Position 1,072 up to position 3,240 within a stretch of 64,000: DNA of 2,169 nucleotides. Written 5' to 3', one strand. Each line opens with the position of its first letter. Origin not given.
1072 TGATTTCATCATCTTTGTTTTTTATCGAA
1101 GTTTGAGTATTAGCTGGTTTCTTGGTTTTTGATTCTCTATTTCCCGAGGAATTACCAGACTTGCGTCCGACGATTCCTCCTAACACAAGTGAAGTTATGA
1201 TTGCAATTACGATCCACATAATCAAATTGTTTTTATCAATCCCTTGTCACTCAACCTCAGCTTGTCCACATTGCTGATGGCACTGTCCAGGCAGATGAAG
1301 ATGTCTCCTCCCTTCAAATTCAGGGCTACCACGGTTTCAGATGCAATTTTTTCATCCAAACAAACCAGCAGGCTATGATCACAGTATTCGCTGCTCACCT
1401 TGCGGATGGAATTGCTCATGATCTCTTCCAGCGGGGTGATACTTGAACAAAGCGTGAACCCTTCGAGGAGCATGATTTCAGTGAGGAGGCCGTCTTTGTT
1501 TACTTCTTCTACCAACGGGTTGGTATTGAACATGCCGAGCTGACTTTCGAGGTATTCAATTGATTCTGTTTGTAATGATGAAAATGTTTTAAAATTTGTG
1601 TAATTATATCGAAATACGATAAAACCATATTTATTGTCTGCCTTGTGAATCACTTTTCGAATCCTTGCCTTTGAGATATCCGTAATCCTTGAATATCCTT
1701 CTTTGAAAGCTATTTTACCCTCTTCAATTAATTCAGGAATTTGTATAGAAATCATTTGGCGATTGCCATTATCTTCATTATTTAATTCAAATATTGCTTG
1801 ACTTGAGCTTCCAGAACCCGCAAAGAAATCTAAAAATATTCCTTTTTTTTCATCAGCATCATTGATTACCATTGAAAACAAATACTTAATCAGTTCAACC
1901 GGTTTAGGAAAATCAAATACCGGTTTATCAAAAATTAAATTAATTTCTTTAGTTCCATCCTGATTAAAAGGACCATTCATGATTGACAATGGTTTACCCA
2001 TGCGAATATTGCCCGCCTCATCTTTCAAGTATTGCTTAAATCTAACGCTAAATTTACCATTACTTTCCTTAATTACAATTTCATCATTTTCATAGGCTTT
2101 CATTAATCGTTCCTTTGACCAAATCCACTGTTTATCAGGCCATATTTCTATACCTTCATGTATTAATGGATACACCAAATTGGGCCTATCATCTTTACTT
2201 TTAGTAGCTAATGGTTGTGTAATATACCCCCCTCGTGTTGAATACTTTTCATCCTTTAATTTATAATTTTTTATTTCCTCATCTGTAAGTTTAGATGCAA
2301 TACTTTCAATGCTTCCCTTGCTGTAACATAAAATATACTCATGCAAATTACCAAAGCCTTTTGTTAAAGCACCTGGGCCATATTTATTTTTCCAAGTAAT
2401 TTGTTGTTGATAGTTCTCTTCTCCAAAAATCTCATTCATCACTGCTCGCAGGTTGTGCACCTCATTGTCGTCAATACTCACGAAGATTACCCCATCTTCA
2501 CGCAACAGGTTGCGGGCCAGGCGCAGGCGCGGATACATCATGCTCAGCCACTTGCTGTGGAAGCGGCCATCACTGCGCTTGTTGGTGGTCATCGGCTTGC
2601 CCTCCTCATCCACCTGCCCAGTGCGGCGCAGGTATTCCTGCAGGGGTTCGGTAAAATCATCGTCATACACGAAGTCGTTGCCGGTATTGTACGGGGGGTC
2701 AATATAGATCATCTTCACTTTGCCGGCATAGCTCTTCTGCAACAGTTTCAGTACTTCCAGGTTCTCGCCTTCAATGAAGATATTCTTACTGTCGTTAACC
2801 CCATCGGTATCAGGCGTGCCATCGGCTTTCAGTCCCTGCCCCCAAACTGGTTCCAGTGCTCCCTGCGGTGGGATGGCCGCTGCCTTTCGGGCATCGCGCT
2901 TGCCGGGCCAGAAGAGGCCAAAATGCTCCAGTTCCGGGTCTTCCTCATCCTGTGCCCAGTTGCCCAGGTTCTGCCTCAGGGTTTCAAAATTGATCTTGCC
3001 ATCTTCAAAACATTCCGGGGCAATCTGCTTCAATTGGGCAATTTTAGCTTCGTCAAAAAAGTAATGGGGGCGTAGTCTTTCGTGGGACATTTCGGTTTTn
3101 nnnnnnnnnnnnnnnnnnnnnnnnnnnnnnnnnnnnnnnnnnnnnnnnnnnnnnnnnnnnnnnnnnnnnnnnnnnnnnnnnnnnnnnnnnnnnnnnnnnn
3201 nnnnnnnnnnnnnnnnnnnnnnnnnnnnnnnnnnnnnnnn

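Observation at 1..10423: Six-gene translationally coupled restriction-like operon not matching a named defence system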

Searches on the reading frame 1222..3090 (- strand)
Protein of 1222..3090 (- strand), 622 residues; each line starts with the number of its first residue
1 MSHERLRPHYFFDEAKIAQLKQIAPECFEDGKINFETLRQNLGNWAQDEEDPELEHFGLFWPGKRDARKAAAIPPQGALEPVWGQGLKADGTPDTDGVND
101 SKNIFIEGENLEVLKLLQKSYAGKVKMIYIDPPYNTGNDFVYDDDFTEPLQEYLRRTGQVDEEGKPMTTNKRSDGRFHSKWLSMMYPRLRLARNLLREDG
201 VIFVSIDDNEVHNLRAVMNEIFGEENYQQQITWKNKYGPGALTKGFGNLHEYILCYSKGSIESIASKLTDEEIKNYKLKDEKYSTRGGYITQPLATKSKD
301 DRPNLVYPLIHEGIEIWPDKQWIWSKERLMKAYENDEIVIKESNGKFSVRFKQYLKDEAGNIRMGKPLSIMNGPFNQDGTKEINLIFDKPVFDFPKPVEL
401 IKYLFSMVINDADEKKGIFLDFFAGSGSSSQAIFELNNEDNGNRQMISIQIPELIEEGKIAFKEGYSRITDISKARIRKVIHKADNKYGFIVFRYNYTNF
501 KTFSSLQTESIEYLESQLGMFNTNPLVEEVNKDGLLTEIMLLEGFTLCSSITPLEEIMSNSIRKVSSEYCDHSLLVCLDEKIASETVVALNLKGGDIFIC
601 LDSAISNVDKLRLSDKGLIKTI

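Call 7: search_protein_families(library=pfam, proteins=[window:1222-3090:-], max_evalue=0.01)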
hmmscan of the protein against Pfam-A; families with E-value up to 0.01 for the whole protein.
window:1222-3090:- (622 aa): 2 families
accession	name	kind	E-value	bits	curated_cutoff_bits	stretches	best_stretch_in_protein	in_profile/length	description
PF01555.25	N6_N4_Mtase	-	1e-30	107.8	26.7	1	125-449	1-209/221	DNA methylase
PF03602.21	Cons_hypoth95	-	0.00079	19.6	24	0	115-139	103-128/182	Conserved hypothetical protein 95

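Call 8: search_protein_families(library=padloc, proteins=[window:1222-3090:-], max_evalue=0.01)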
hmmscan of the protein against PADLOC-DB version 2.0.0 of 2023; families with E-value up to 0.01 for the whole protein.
window:1222-3090:- (622 aa): 27 families (the best 25 are shown)
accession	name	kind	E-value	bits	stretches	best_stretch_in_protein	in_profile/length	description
PDLC03634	MTase_III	-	1.2e-155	517.9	1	13-607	13-599/621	Type III methyltransferase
PDLC03641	MTase_III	-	7.7e-103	343.2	1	16-511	18-513/657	Type III methyltransferase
PDLC03644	MTase_III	-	9.8e-81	270.1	1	96-456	32-386/542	Type III methyltransferase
PDLC03637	MTase_III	-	2.7e-75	252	1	14-487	48-489/513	Type III methyltransferase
PDLC03640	MTase_III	-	1.9e-62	209.5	2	98-266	39-208/654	Type III methyltransferase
PDLC03642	MTase_III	-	7.4e-62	207.7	2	172-450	130-396/528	Type III methyltransferase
PDLC03636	MTase_III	-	7.5e-45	151.7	2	173-293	88-208/575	Type III methyltransferase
PDLC03639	MTase_III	-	8e-43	144.7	2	95-332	80-295/639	Type III methyltransferase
PDLC03635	MTase_III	-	1.3e-38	131.2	2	178-446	265-561/708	Type III methyltransferase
PDLC03354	MTase_II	-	9e-33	111.9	1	103-438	61-363/425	Type II methyltransferase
PDLC03643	MTase_III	-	6.2e-32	109.3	1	185-454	1-269/465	Type III methyltransferase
PDLC03638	MTase_III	-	1.4e-31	107.7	2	178-433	428-653/816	Type III methyltransferase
PDLC03278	MTase_II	-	6.3e-31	106.2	3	261-485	170-379/390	Type II methyltransferase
PDLC03646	MTase_III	-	1.4e-29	100.6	3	297-460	670-827/1057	Type III methyltransferase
PDLC03645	MTase_III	-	2.2e-26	90.2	3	376-458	449-529/709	Type III methyltransferase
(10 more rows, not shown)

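Call 9: find_encoding_contigs(protein=window:1222-3090:-, flank=10000, max_places=10)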
Protein window:1222-3090:- (622 aa): 1 contig read that carries it; 1 place shown.
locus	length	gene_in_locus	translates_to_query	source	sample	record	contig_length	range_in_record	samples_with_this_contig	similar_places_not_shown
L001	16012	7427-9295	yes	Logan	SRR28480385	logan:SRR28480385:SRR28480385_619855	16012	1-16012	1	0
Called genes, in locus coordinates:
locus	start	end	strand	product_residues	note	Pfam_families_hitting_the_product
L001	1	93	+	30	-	?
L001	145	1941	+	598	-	PF03235:GmrSD_N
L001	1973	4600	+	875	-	PF00580:UvrD-helicase, PF13245:AAA_19, PF13361:UvrD_C, PF13538:UvrD_C_2 (faint)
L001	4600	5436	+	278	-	PF12705:PDDEXK_1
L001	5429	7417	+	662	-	PF03235:GmrSD_N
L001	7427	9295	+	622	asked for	PF01555:N6_N4_Mtase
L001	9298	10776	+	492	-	PF02689:Herpes_Helicase (faint), PF24389:ORC-CDC6-like (faint), PF05970:PIF1, PF13245:AAA_19, PF13604:AAA_30, PF01443:Viral_helicase1 (faint)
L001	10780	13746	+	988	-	PF04851:ResIII, PF00270:DEAD, PF19778:RE_endonuc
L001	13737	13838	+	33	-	-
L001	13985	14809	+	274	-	-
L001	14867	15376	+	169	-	PF04970:LRAT (weak)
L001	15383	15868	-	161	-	-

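Call 10: search_protein_families(library=pfam, proteins=[L001:9298-10776:+, L001:10780-13746:+, L001:13985-14809:+, L001:14867-15376:+, L001:15383-15868:-], max_evalue=0.01)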
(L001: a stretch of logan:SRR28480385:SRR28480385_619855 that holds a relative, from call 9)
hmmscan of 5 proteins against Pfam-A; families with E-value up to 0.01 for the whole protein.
L001:9298-10776:+ (492 aa): 17 families
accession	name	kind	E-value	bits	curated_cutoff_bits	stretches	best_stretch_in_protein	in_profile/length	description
PF05970.20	PIF1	-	7.2e-30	104.7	25.9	1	83-274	17-220/223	PIF1-like helicase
PF13604.12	AAA_30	-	8.9e-14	52.1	27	1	79-272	9-174/191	AAA domain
PF13245.12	AAA_19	-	1.5e-13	51.6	25.1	1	84-213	7-132/134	AAA domain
PF02689.20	Herpes_Helicase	-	1e-08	34.1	27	1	417-473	724-782/808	Helicase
PF24389.1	ORC-CDC6-like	-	3.3e-06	26.6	27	1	86-112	30-56/571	ORC-CDC6-like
PF01443.25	Viral_helicase1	-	9e-06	26.1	21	0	93-140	3-53/228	Viral superfamily 1 RNA helicase core domain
PF13538.12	UvrD_C_2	-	3.3e-05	24.1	27.4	1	422-459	1-44/52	UvrD-like helicase C-terminal domain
PF13401.12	AAA_22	-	6.6e-05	23.7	27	1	87-184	4-105/130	AAA domain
PF13191.12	AAA_16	-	0.00017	22.6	32.6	1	85-122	21-58/167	AAA ATPase domain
PF13173.12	AAA_14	-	0.0003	21.2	27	1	88-175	2-75/129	AAA domain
PF13479.12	AAA_24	-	0.00093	19.5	27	1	88-188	2-90/195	AAA domain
PF00005.33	ABC_tran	-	0.0019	19.2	25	1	87-170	10-96/137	ABC transporter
PF20720.3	nSTAND3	-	0.0038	17.4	27.2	1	73-114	3-43/155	Novel STAND NTPase 3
PF18335.7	SH3_13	-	0.007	16.6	41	0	345-381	27-63/65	ATP-dependent RecD-like DNA helicase SH3 domain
PF13555.12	AAA_29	-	0.0077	16.4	27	0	86-105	19-39/61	P-loop containing region of AAA domain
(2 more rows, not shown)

L001:10780-13746:+ (988 aa): 4 families
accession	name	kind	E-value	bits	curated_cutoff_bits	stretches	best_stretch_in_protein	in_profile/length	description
PF19778.5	RE_endonuc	-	2.8e-29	101.6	23.4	1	874-981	2-106/108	Endonuclease domain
PF04851.21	ResIII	-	7.7e-17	62.1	22.5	1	96-255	26-163/164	Type III restriction enzyme, res subunit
PF00270.35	DEAD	-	3.2e-10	40.4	26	1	97-256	18-162/167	DEAD/DEAH box helicase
PF13401.12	AAA_22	-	0.0056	17.4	27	0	101-247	13-109/130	AAA domain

L001:13985-14809:+ (274 aa): 0 families

L001:14867-15376:+ (169 aa): 1 family
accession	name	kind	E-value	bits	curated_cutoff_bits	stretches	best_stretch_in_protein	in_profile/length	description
PF04970.19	LRAT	-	1.1e-07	32.5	24.3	1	61-116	60-117/120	Lecithin retinol acyltransferase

L001:15383-15868:- (161 aa): 1 family
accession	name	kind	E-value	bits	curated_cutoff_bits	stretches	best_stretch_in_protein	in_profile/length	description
PF13518.12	HTH_28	-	0.0029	18.1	25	0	10-45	6-41/52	Helix-turn-helix domain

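Call 11: search_protein_families(library=padloc, proteins=[L001:9298-10776:+, L001:10780-13746:+, L001:13985-14809:+, L001:14867-15376:+, L001:15383-15868:-], max_evalue=0.001)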
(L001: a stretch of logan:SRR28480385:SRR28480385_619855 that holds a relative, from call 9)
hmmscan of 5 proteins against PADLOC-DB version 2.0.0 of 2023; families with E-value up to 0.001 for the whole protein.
L001:9298-10776:+ (492 aa): 11 families
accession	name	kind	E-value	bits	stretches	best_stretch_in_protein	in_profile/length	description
PDLC05065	PDC-S68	-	2.2e-23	80.1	2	39-213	575-745/1221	-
PDLC01148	RecD_like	-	2.8e-23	80.1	2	66-270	307-488/719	RecD/Tra ATPase fused to N-terminal HHH domain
PDLC01734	typeIV_RecD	-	4.7e-22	76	2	69-270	336-519/763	RecD_0_IVD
PDLC05066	PDC-S68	-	5.1e-19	65.8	2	87-213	592-721/1202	-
PDLC05064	PDC-S68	-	1.6e-17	60.6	2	43-213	656-824/1273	-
PDLC04476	PDC-M16A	-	5.9e-14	49.4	1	83-383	19-338/691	-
PDLC05035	PDC-S53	-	3.5e-13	46.5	2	58-268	478-659/900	-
PDLC04475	PDC-M16A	-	1.2e-11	41.9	1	84-382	27-341/721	-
PDLC04474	PDC-M16A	-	9.9e-06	22.2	0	398-443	625-669/917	-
PDLC04472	PDC-M16A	-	6.1e-05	19.5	0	35-133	180-288/930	-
PDLC04140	mad8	-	0.00028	18.5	0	75-108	14-47/314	mads_8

L001:10780-13746:+ (988 aa): 6 families
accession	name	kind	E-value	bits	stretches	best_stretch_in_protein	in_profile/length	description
PDLC03647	REase_III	-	9.2e-189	627.8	2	5-598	2-589/989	Type III restriction enzyme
PDLC03649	REase_III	-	6.1e-76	254.1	2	5-592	4-570/973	Type III restriction enzyme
PDLC03648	REase_III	-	2.1e-15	53.9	2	510-594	305-386/871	Type III restriction enzyme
PDLC03653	REase_III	-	1.9e-09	34.2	0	217-259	258-300/883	Type III restriction enzyme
PDLC02707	PbeA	-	9.2e-08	29.1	1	98-257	273-416/672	PbeA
PDLC03650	REase_III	-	7.5e-07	25.9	1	516-563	378-425/898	Type III restriction enzyme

L001:13985-14809:+ (274 aa): 0 families

L001:14867-15376:+ (169 aa): 0 families

L001:15383-15868:- (161 aa): 0 families

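Call 13: find_related_loci(query=window:1222-3090:-, collection=genome_contigs, flank=10000)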
Query window:1222-3090:- (622 aa) in genome_contigs; peptide patterns used: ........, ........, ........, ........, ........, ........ (x = any residue, [..] = any of these).
599 stretches matched a pattern (row limit reached: there are more); 568 encode a relative of the query (tblastn E <= 1e-3); the best 80 are kept; 80 distinct loci.
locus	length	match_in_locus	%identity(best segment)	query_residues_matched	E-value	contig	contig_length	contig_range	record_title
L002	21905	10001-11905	54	1-622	0e+0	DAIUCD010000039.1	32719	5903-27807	MAG TPA_asm: Spirochaetota bacterium isolate CTOTU7684 NODE_2333_length_32719_cov_16.532697, whole genome shotgun sequen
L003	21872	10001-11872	55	1-622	0e+0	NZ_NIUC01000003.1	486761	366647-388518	Algoriphagus formosus strain XAY3209 contig3, whole genome shotgun sequence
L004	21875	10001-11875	53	1-622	0e+0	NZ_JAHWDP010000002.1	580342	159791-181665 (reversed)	Halomarinibacterium sedimenti strain CAU 1614 contig2, whole genome shotgun sequence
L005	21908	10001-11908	52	1-622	0e+0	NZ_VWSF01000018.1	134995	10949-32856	Adhaeribacter rhizoryzae strain DK36 contig18, whole genome shotgun sequence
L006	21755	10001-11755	48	17-604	0e+0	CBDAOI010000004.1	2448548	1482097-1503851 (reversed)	MAG: Spirochaetia bacterium isolate d3bce0ab-2dc1-46b8-a379-b64c181c762d genome assembly, contig: contig_4, whole genome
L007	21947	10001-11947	51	1-622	0e+0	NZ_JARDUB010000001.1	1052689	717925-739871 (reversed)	Eudoraea chungangensis strain KCTC 42048 EC_ctg001, whole genome shotgun sequence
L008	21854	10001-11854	46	6-621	2e-175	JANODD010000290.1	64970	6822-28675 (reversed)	MAG: Planctomycetia bacterium isolate VAR_17_metabat_198 VAR_17_k141_3064665, whole genome shotgun sequence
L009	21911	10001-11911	46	1-622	5e-168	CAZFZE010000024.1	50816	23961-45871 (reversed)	MAG TPA_asm: uncultured Ignavibacterium sp. isolate binchicken_co190_19 genome assembly, contig: NODE_1473_length_50816_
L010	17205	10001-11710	48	15-587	8e-165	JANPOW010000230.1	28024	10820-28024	MAG: Betaproteobacteria bacterium isolate VAR_83_metabat_57 VAR_83_k141_2589642, whole genome shotgun sequence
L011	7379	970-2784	45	14-622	2e-162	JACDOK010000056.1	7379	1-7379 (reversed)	MAG: Peptococcaceae bacterium isolate GB_MAG19_121 c_000000008101, whole genome shotgun sequence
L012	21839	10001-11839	45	2-607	5e-162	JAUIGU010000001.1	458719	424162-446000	MAG: Phycisphaerae bacterium isolate Co_bin.173 NODE_153_length_458719_cov_1.946752, whole genome shotgun sequence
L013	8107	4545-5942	51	14-483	7e-159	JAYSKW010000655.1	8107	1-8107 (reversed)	MAG: Limnoglobus sp. isolate GFS_10199 GFS_10199_654, whole genome shotgun sequence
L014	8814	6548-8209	47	16-551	2e-157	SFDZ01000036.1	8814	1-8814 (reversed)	MAG: Bacteroidales bacterium isolate W0P28.013 Contig4244, whole genome shotgun sequence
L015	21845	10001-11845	45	1-612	4e-160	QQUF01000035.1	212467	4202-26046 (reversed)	MAG: Calditrichaeota bacterium isolate CLD3 42, whole genome shotgun sequence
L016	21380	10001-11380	52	20-483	2e-157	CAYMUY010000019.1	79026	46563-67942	MAG TPA_asm: uncultured Thiobacillus sp. isolate binchicken_co284_52 genome assembly, contig: NODE_522_length_79026_cov_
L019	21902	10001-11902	44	1-622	4e-151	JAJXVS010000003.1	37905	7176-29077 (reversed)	MAG: bacterium isolate BP5.bin40 NODE_1609_length_37905_cov_2.717375, whole genome shotgun sequence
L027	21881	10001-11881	42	1-622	1e-144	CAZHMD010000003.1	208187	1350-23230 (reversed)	MAG TPA_asm: uncultured Anaerolinea sp. isolate SRP302447_co4_501 genome assembly, contig: NODE_209_length_208187_cov_34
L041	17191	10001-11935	42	1-622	7e-132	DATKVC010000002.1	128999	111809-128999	MAG TPA_asm: Rectinemataceae bacterium isolate SMAG_U14123 k141_2157124, whole genome shotgun sequence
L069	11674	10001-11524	45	1-516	1e-116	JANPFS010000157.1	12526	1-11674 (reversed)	MAG: Blastocatellia bacterium isolate VAR_78_concoct_101 VAR_78_k141_847154, whole genome shotgun sequence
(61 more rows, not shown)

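Call 16: search_protein_families(library=ncbifam, proteins=[window:1222-3090:-, L001:9298-10776:+, L001:10780-13746:+, L001:13985-14809:+], max_evalue=0.001)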
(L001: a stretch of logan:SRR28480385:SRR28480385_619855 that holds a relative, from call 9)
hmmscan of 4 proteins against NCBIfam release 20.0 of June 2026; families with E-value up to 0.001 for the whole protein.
window:1222-3090:- (622 aa): 1 family
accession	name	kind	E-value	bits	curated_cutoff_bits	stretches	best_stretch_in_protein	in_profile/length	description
NF008572.0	PRK11524.1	equivalog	1.7e-05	24.1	292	1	99-144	11-53/294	adenine-specific DNA-methyltransferase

L001:9298-10776:+ (492 aa): 6 families
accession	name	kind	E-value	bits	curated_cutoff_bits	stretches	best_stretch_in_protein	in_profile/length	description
TIGR01448.2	helicase_RecD2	equivalog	5.3e-21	74.4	500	1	65-445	309-662/713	SF1B family DNA helicase RecD2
TIGR01447.1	recD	equivalog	9.2e-20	70.7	310.15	2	91-215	197-306/597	exodeoxyribonuclease V subunit alpha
TIGR02768.1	TraA_Ti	equivalog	1.8e-15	56.3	590.45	2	313-459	583-706/751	Ti-type conjugative transfer relaxase TraA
NF010464.0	PRK13889.1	subfamily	3.9e-13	48.2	1015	2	346-460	603-693/992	conjugal transfer relaxase TraA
NF010402.0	PRK13826.1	subfamily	2.4e-07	29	1317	0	347-459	637-728/1102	Dtr system oriT relaxase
NF047389.1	ATPase_Sll1717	subfamily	0.00013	21.3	75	1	64-140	9-71/454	P-loop ATPase, Sll1717 family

L001:10780-13746:+ (988 aa): 2 families
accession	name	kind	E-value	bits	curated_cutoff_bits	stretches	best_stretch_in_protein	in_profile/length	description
NF012027.0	PRK15483.1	equivalog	4.4e-80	269.8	564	1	5-974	2-958/986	type III restriction-modification system endonuclease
TIGR04095.1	dnd_restrict_1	equivalog_domain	7.2e-05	22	600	1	98-309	29-226/451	DNA phosphorothioation system restriction enzyme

L001:13985-14809:+ (274 aa): 0 families

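Call 24: search_protein_families(library=pfam, proteins=[L003:9209-10000:+, L019:11902-12945:+, L019:12942-13391:+, L027:6736-7572:+, L027:7658-9481:+, L027:9481-9999:+, L041:8886-9977:+, L041:13304-13900:+, L069:8892-9965:+, L069:8549-8884:+], max_evalue=0.001)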
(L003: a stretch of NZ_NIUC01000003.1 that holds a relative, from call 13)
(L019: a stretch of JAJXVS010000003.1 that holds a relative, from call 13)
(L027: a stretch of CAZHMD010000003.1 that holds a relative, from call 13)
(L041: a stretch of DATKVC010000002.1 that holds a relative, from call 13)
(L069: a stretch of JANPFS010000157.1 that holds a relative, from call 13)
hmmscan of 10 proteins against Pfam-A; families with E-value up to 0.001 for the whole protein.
L003:9209-10000:+ (263 aa): 2 families
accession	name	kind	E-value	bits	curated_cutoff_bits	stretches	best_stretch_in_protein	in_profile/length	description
PF13091.12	PLDc_2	-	2e-22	79.9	27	1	15-134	4-132/132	PLD-like domain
PF07894.18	SACK1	-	0.00064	19.8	21.4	1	7-135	125-270/274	Scaffolding anchor of CK1 domain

L019:11902-12945:+ (347 aa): 0 families

L019:12942-13391:+ (149 aa): 1 family
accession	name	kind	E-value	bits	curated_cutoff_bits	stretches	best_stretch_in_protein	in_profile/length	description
PF02661.23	Fic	-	1.7e-10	42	24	1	8-80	3-88/93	Fic/DOC family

L027:6736-7572:+ (278 aa): 1 family
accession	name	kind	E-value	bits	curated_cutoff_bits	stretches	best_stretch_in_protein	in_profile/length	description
PF10137.14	CAP12-PCTIR_TIR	-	6.3e-37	126.6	24.7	1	135-253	1-117/119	CAP12/Pycsar effector protein, TIR domain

L027:7658-9481:+ (607 aa): 6 families
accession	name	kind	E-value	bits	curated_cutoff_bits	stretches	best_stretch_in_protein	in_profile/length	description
PF13175.12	AAA_15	-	1.1e-41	144.2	32.1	1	1-402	1-374/374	AAA ATPase domain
PF13304.12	AAA_21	-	8.7e-19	69.1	27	2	353-402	255-303/304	AAA domain, putative AbiEii toxin, Type IV TA system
PF20469.4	OLD-like_TOPRIM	-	1.2e-18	67.8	23.2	1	456-519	1-67/67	Overcoming lysogenization defect protein-like, TOPRIM domain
PF02463.25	SMC_N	-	7.5e-11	42.3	40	1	3-46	2-48/220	RecF/RecN/SMC N terminal domain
PF11398.14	DUF2813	-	2.2e-07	31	21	1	1-84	1-90/372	Protein of unknown function (DUF2813)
PF13476.12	AAA_23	-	2.4e-07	32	27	1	6-111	2-104/201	AAA domain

L027:9481-9999:+ (172 aa): 0 families

L041:8886-9977:+ (363 aa): 3 families
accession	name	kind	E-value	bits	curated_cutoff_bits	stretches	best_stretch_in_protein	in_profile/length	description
PF01381.28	HTH_3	-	7.4e-08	32.8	23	1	16-67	1-52/55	Helix-turn-helix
PF06114.19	Peptidase_M78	-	4e-05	23.8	22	1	255-304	41-91/123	IrrE N-terminal-like domain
PF13560.12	HTH_31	-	0.0006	20.5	27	0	14-67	4-58/64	Helix-turn-helix domain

L041:13304-13900:+ (198 aa): 0 families

L069:8892-9965:+ (357 aa): 3 families
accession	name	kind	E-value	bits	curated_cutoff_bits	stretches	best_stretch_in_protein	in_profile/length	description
PF06114.19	Peptidase_M78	-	2.8e-09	37.3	22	1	248-320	36-107/123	IrrE N-terminal-like domain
PF01381.28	HTH_3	-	6.5e-09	36.1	23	1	18-69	3-54/55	Helix-turn-helix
PF13560.12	HTH_31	-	0.00011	22.8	27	0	20-67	10-58/64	Helix-turn-helix domain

L069:8549-8884:+ (111 aa): 1 family
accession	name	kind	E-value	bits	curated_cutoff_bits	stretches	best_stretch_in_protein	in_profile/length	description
PF05015.19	HigB-like_toxin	-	0.00086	20.2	27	0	27-79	24-76/91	RelE-like toxin of type II toxin-antitoxin system HigB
